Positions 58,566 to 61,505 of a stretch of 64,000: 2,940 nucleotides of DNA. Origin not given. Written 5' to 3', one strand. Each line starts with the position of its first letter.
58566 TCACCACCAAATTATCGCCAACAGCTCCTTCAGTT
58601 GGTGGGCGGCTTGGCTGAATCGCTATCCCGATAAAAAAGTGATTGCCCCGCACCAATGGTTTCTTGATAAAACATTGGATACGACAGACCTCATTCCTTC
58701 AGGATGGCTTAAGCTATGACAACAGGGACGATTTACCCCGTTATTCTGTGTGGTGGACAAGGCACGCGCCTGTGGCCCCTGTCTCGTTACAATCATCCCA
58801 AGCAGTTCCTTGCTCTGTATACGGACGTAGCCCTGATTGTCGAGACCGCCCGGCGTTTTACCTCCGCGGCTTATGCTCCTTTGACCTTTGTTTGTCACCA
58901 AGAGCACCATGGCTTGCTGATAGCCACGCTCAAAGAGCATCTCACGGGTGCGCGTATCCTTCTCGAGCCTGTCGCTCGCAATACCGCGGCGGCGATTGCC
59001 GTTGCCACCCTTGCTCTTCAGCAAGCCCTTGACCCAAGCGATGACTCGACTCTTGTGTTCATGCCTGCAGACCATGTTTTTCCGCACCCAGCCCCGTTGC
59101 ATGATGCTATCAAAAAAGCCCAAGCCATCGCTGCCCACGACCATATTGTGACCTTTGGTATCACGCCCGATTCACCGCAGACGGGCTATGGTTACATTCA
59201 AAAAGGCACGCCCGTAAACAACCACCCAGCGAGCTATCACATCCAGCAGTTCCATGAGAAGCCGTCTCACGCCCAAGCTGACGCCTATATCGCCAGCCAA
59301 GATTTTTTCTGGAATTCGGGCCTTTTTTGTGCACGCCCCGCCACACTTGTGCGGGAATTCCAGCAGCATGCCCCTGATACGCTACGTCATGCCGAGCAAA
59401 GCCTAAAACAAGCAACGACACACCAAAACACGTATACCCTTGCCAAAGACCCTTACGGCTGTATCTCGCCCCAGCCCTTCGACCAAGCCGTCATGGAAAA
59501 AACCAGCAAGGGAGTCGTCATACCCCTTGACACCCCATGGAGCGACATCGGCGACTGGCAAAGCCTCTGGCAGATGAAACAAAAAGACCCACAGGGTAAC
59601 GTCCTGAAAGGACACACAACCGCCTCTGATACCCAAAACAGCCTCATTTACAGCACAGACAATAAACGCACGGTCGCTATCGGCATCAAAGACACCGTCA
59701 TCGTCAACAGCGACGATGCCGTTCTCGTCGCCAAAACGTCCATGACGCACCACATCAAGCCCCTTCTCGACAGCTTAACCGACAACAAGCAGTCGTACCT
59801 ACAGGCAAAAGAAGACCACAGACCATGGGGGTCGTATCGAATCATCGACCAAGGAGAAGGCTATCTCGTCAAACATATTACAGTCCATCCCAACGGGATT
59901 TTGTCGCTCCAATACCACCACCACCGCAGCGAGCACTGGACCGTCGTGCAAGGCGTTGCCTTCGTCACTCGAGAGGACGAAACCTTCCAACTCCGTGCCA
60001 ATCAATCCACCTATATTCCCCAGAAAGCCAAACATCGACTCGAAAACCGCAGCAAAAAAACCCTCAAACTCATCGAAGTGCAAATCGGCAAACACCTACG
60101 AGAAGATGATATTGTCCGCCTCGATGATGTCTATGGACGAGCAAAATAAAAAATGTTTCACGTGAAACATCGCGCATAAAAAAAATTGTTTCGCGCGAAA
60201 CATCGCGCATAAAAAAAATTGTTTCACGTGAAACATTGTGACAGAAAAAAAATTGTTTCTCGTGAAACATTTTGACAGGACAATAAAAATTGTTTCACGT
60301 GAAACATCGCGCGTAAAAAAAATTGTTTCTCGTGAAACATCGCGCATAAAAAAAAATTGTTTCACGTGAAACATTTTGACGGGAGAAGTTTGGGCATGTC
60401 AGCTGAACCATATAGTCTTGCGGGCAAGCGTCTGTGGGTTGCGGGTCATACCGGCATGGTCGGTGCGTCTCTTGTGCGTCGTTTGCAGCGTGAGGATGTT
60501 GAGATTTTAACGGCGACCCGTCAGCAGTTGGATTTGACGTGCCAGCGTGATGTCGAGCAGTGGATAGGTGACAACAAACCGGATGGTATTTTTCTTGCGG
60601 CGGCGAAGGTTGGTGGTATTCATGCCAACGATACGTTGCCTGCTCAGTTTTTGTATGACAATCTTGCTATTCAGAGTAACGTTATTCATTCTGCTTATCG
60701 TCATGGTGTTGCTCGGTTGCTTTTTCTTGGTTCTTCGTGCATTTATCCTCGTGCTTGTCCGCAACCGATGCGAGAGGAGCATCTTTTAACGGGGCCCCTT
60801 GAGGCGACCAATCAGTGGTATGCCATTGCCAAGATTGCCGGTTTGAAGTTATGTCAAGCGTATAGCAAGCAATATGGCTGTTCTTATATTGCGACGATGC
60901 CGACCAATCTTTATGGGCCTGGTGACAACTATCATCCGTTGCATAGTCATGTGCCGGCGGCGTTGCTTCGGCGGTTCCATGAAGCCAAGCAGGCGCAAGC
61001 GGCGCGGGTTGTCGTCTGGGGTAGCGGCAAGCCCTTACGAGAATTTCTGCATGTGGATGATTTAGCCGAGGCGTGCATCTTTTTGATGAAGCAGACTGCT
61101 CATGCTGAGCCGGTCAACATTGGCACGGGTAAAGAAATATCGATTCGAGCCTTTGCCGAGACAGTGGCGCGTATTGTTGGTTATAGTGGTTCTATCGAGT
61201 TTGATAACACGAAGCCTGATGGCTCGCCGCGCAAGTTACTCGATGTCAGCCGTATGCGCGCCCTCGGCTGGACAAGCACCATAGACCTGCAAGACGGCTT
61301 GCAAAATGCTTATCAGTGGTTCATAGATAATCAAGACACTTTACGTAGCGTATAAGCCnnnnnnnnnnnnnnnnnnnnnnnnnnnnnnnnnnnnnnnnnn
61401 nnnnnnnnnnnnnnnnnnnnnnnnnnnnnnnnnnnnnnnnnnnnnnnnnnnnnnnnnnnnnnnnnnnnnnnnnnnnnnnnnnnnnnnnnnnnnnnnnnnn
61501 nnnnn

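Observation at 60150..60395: manC-fcl spacer composed entirely of seven tandem 18-bp palindromes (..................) with phased A-tracts; the same palindrome recurs twice next to tRNA-Gly/tuf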

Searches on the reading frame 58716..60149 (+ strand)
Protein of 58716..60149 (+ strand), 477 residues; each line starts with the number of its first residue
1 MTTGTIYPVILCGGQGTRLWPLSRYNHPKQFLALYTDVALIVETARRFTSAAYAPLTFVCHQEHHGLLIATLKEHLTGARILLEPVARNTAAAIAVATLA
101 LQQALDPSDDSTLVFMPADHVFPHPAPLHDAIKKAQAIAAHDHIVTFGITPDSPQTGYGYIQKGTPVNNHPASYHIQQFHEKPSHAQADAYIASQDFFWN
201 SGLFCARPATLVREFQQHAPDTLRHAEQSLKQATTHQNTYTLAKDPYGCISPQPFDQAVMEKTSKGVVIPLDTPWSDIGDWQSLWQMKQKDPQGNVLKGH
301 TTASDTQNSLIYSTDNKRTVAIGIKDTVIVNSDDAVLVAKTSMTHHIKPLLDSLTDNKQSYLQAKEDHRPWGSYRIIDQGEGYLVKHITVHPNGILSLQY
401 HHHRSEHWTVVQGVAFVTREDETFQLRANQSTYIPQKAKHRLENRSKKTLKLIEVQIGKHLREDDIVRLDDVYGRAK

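Call 7: search_protein_families(library=pfam, proteins=[window:58716-60149:+])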
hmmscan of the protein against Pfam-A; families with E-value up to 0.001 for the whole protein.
window:58716-60149:+ (477 aa): 5 families
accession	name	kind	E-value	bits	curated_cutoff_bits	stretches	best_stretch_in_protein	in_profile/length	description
PF00483.29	NTP_transferase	-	1.1e-43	150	21.2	1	8-292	2-243/245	Nucleotidyl transferase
PF01050.24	MannoseP_isomer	-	2.8e-43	147.2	23.6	1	357-471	2-116/116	Mannose-6-phosphate isomerase C-terminal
PF07883.17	Cupin_2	-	3.2e-11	43.2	27.2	1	387-455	2-69/70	Cupin domain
PF22640.1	ManC_GMP_beta-helix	-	1.6e-07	31.6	27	1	305-354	7-55/55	MannoseP isomerase/GMP-like beta-helix domain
PF12804.13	NTP_transf_3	-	1.7e-06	28.7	27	1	9-136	2-112/160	MobA-like NTP transferase domain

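Call 20: find_homologous_proteins(query=window:58716-60149:+, max_evalue=1e-50)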
Query window:58716-60149:+ (477 aa): 7986 proteins with E <= 1e-50 among 8000 candidates; the best 120 are listed.
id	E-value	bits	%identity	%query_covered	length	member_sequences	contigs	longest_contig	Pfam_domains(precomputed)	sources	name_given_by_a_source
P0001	0.0e+0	1103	100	100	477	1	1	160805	PF00483.30,PF07883.18,PF22640.2,PF12804.14,PF01050.25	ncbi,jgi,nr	ncbi:MAG: mannose-1-phosphate guanylyltransferase/mannose-6-phosphate isomerase [Alphaproteobacteria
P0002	2.5e-219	747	71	100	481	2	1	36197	PF00483.30,PF07883.18,PF22640.2,PF12804.14,PF01050.25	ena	-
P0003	8.3e-135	468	48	99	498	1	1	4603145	PF00483.30,PF07883.18,PF22640.2,PF12804.14,PF01050.25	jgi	jgi:mannose-1-phosphate guanylyltransferase/mannose-6-phosphate isomerase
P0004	6.4e-132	459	48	99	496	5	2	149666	PF00483.30,PF07883.18,PF22640.2,PF01050.25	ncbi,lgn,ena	-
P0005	1.3e-130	454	46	99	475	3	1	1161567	PF00483.30,PF07883.18,PF22640.2,PF12804.14,PF01050.25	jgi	jgi:mannose-1-phosphate guanylyltransferase/mannose-6-phosphate isomerase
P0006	1.4e-128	448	48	99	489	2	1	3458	PF00483.30,PF07883.18,PF22640.2,PF12804.14,PF01050.25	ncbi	-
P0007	3.9e-128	446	45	98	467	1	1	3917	PF00483.30,PF07883.18,PF22640.2,PF12804.14,PF01050.25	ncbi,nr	ncbi:MAG TPA: mannose-1-phosphate guanylyltransferase/mannose-6-phosphate isomerase [Rhizomicrobium 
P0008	5.4e-128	446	46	100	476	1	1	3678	PF00483.30,PF07883.18,PF22640.2,PF12804.14,PF01050.25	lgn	-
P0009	1.5e-127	444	46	99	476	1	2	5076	PF00483.30,PF07883.18,PF22640.2,PF12804.14,PF01050.25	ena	-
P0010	1.6e-125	438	46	99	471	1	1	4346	PF00483.30,PF07883.18,PF22640.2,PF12804.14,PF01050.25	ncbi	-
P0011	2.2e-125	437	43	99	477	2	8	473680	PF00483.30,PF07883.18,PF22640.2,PF01050.25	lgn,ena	-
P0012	3.2e-125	437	45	99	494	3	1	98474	PF00483.30,PF07883.18,PF22640.2,PF12804.14,PF01050.25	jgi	-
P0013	3.7e-125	436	44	99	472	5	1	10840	PF00483.30,PF07883.18,PF22640.2,PF12804.14,PF01050.25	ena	-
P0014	7.0e-125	436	45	99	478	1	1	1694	PF00483.30,PF07883.18,PF22640.2,PF01050.25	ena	-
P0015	8.5e-125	435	45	99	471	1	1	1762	PF00483.30,PF07883.18,PF22640.2,PF12804.14,PF01050.25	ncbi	-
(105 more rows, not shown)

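Call 22: find_encoding_contigs(protein=P0002, flank=10000, max_places=4)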
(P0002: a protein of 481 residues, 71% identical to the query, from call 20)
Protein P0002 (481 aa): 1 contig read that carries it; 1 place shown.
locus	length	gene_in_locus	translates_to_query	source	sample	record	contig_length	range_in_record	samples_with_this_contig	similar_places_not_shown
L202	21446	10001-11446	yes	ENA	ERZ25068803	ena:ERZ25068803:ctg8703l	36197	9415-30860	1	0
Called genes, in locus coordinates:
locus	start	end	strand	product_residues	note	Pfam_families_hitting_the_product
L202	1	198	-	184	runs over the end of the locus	PF13667:ThiC-associated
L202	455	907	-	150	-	-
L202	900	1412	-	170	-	PF13274:SocA_Panacea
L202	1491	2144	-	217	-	-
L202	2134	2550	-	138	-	-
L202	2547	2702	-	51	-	-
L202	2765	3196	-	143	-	PF00005:ABC_tran, PF13304:AAA_21 (weak)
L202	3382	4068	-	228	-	-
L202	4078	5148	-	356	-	PF13393:tRNA-synt_His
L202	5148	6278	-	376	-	-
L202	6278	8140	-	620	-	PF03600:CitMHS, PF02080:TrkA_C, PF06808:DctM (weak), PF03600:CitMHS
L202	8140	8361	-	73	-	-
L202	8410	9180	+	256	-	PF12849:PBP_like_2, PF13531:SBP_bac_11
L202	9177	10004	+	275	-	PF01531:Glyco_transf_11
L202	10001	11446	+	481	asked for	PF00483:NTP_transferase, PF12804:NTP_transf_3 (faint), PF22640:ManC_GMP_beta-helix (weak), PF01050:MannoseP_isomer, PF07883:Cupin_2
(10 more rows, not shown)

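Call 23: find_encoding_contigs(protein=P0001, flank=10000, max_places=6)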
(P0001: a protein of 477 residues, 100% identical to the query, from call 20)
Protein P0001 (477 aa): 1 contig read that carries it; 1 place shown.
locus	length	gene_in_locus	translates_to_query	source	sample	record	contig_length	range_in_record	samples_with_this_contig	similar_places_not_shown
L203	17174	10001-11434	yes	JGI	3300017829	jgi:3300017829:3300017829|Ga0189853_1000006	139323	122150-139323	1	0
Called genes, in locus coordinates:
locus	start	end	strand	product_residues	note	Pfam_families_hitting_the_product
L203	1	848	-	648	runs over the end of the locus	PF13667:ThiC-associated, PF01964:ThiC_Rad_SAM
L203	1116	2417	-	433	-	-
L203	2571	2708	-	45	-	-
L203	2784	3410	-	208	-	PF00005:ABC_tran, PF13304:AAA_21 (faint)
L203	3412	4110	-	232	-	-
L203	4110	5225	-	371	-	PF13393:tRNA-synt_His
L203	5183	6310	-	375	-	-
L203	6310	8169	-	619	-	PF03600:CitMHS, PF02080:TrkA_C, PF03600:CitMHS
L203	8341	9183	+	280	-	PF12849:PBP_like_2, PF13531:SBP_bac_11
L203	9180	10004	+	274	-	PF01531:Glyco_transf_11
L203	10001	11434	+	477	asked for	PF00483:NTP_transferase, PF12804:NTP_transf_3 (weak), PF22640:ManC_GMP_beta-helix (weak), PF01050:MannoseP_isomer, PF07883:Cupin_2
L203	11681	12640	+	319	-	PF01370:Epimerase, PF04321:RmlD_sub_bind, PF16363:GDP_Man_Dehyd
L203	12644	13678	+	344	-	PF01370:Epimerase, PF04321:RmlD_sub_bind, PF16363:GDP_Man_Dehyd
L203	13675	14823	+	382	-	PF00852:Glyco_transf_10 (weak)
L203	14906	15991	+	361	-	PF00852:Glyco_transf_10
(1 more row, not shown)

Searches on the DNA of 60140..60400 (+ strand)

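Call 68: search_dna_similar(query=window:60140-60400:+, collection=plasmids, mode=distant, max_evalue=0.001, max_rows=15)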
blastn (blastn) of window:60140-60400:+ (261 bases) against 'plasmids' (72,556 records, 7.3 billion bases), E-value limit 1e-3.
Records with a match: 1; places in all: 3; records where one place covers at least 80% of the query: 1.
Best place of each record, by identity: 60-80% 1.
By first word of the organism name: Clostridium 1.
By predicted mobility (MOB-suite, as given by PLSDB): non-mobilizable 1.
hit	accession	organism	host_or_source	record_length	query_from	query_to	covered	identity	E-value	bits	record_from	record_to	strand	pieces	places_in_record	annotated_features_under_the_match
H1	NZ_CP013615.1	Clostridium perfringens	canine,Pure culture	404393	4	238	90%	74.3%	3e-12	192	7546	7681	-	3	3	none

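Call 69: get_annotated_region(hit=H1, flank=5000)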
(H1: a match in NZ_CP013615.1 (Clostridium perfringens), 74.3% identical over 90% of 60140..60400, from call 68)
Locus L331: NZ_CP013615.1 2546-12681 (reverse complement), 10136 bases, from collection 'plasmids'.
description: Clostridium perfringens strain JP838 plasmid pJFP838A, complete sequence
organism: Clostridium perfringens (NCBI taxid 1502)
taxonomy: Bacteria; Bacillota; Clostridia; Eubacteriales; Clostridiaceae; Clostridium; Clostridium perfringens
host: -; source: canine,Pure culture; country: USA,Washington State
typing (MOB-suite, as given by PLSDB): non-mobilizable
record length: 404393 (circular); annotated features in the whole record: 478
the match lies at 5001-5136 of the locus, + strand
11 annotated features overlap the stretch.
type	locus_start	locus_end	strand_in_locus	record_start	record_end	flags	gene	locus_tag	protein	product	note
CDS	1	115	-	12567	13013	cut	-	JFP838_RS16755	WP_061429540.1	hypothetical protein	-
CDS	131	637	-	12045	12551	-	-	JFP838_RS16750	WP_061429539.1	hypothetical protein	-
CDS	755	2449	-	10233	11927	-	recJ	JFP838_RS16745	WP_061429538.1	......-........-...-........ exonuclease RecJ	GO:0006310 - DNA recombination [Evidence IEA]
CDS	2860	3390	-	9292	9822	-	-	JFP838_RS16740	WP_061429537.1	metal-dependent hydrolase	-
CDS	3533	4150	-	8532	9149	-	-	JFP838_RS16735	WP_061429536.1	helix-turn-helix transcriptional regulator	-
CDS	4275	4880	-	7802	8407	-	tmk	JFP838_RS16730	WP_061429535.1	dTMP kinase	GO:0015949 - nucleobase-containing small molecule interconversion [Evidence IEA]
CDS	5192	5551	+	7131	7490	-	-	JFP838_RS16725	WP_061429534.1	hypothetical protein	-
CDS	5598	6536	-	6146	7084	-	-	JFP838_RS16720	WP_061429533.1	hypothetical protein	-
CDS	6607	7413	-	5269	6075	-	-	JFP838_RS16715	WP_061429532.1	S1 RNA-binding domain-containing protein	-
CDS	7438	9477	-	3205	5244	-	-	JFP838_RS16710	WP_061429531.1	response regulator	-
CDS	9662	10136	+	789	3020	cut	-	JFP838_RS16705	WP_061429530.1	AAA family ATPase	-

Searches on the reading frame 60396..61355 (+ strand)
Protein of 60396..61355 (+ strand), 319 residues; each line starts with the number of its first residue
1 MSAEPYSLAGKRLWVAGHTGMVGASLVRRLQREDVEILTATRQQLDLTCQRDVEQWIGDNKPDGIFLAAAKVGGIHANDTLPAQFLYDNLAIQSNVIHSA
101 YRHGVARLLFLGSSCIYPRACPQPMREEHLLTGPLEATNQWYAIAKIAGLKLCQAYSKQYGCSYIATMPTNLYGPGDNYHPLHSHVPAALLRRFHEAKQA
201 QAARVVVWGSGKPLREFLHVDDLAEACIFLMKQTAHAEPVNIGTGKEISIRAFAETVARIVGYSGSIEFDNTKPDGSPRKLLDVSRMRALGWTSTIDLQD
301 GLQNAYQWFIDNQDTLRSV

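Call 7: search_protein_families(library=pfam, proteins=[window:60396-61355:+])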
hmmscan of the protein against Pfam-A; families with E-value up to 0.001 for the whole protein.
window:60396-61355:+ (319 aa): 3 families
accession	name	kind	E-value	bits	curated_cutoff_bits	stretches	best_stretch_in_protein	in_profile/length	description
PF01370.27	Epimerase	-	1.5e-62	211.5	20.9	1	15-243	3-240/240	NAD dependent epimerase/dehydratase family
PF16363.11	GDP_Man_Dehyd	-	1e-18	68.3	27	1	43-302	57-329/332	GDP-mannose 4,6 dehydratase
PF04321.23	RmlD_sub_bind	-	1.1e-09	38.3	27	1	12-259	2-229/287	RmlD substrate binding domain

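Call 11: find_encoding_contigs(protein=window:60396-61355:+, flank=10000, max_places=10)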
Protein window:60396-61355:+ (319 aa): 1 contig read that carries it; 1 place shown.
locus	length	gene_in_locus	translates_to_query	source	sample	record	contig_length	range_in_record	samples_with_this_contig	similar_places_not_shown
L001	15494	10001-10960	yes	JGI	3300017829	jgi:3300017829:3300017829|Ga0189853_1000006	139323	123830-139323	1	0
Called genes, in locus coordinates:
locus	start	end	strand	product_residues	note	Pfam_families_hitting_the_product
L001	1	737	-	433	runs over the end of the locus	-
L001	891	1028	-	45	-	-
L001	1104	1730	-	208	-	PF00005:ABC_tran, PF13304:AAA_21 (faint)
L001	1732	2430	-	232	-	-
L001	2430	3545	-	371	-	PF13393:tRNA-synt_His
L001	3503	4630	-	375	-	-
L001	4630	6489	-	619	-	PF03600:CitMHS, PF02080:TrkA_C, PF03600:CitMHS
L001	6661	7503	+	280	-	PF12849:PBP_like_2, PF13531:SBP_bac_11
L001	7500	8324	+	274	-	PF01531:Glyco_transf_11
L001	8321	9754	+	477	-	PF00483:NTP_transferase, PF12804:NTP_transf_3 (weak), PF22640:ManC_GMP_beta-helix (weak), PF01050:MannoseP_isomer, PF07883:Cupin_2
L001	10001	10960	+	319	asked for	PF01370:Epimerase, PF04321:RmlD_sub_bind, PF16363:GDP_Man_Dehyd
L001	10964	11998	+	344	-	PF01370:Epimerase, PF04321:RmlD_sub_bind, PF16363:GDP_Man_Dehyd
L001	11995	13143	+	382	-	PF00852:Glyco_transf_10 (weak)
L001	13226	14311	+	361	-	PF00852:Glyco_transf_10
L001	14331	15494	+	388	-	?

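Call 19: find_related_loci(query=window:60396-61355:+, collection=metagenome_contigs, flank=4000)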
Query window:60396-61355:+ (319 aa) in metagenome_contigs; peptide patterns used: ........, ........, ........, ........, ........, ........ (x = any residue, [..] = any of these).
600 stretches matched a pattern (row limit reached: there are more); 592 encode a relative of the query (tblastn E <= 1e-3); the best 80 are kept; 80 distinct loci.
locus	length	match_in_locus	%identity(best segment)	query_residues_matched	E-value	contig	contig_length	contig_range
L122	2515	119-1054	66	6-317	1e-155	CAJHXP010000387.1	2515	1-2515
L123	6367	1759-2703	61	3-317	1e-139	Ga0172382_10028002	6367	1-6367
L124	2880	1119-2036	63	4-309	5e-142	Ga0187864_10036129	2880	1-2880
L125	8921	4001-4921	60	6-312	3e-133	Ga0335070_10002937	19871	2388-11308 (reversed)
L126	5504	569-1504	61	1-312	7e-133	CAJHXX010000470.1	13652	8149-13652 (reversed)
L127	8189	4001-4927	61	4-312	7e-133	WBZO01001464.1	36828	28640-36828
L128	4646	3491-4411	62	6-312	1e-133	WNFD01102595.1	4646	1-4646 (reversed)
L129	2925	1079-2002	59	6-313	8e-137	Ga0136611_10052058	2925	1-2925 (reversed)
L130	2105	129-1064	59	1-312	9e-140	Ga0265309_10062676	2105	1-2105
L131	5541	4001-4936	59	1-312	8e-131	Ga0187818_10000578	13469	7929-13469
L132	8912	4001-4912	62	8-311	1e-130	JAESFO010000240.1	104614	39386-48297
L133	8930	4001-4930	59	1-310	1e-130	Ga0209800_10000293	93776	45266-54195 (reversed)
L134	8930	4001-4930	59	1-310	1e-130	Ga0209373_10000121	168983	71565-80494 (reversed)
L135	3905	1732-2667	59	1-312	5e-133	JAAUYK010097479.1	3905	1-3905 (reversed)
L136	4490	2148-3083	60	1-312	6e-132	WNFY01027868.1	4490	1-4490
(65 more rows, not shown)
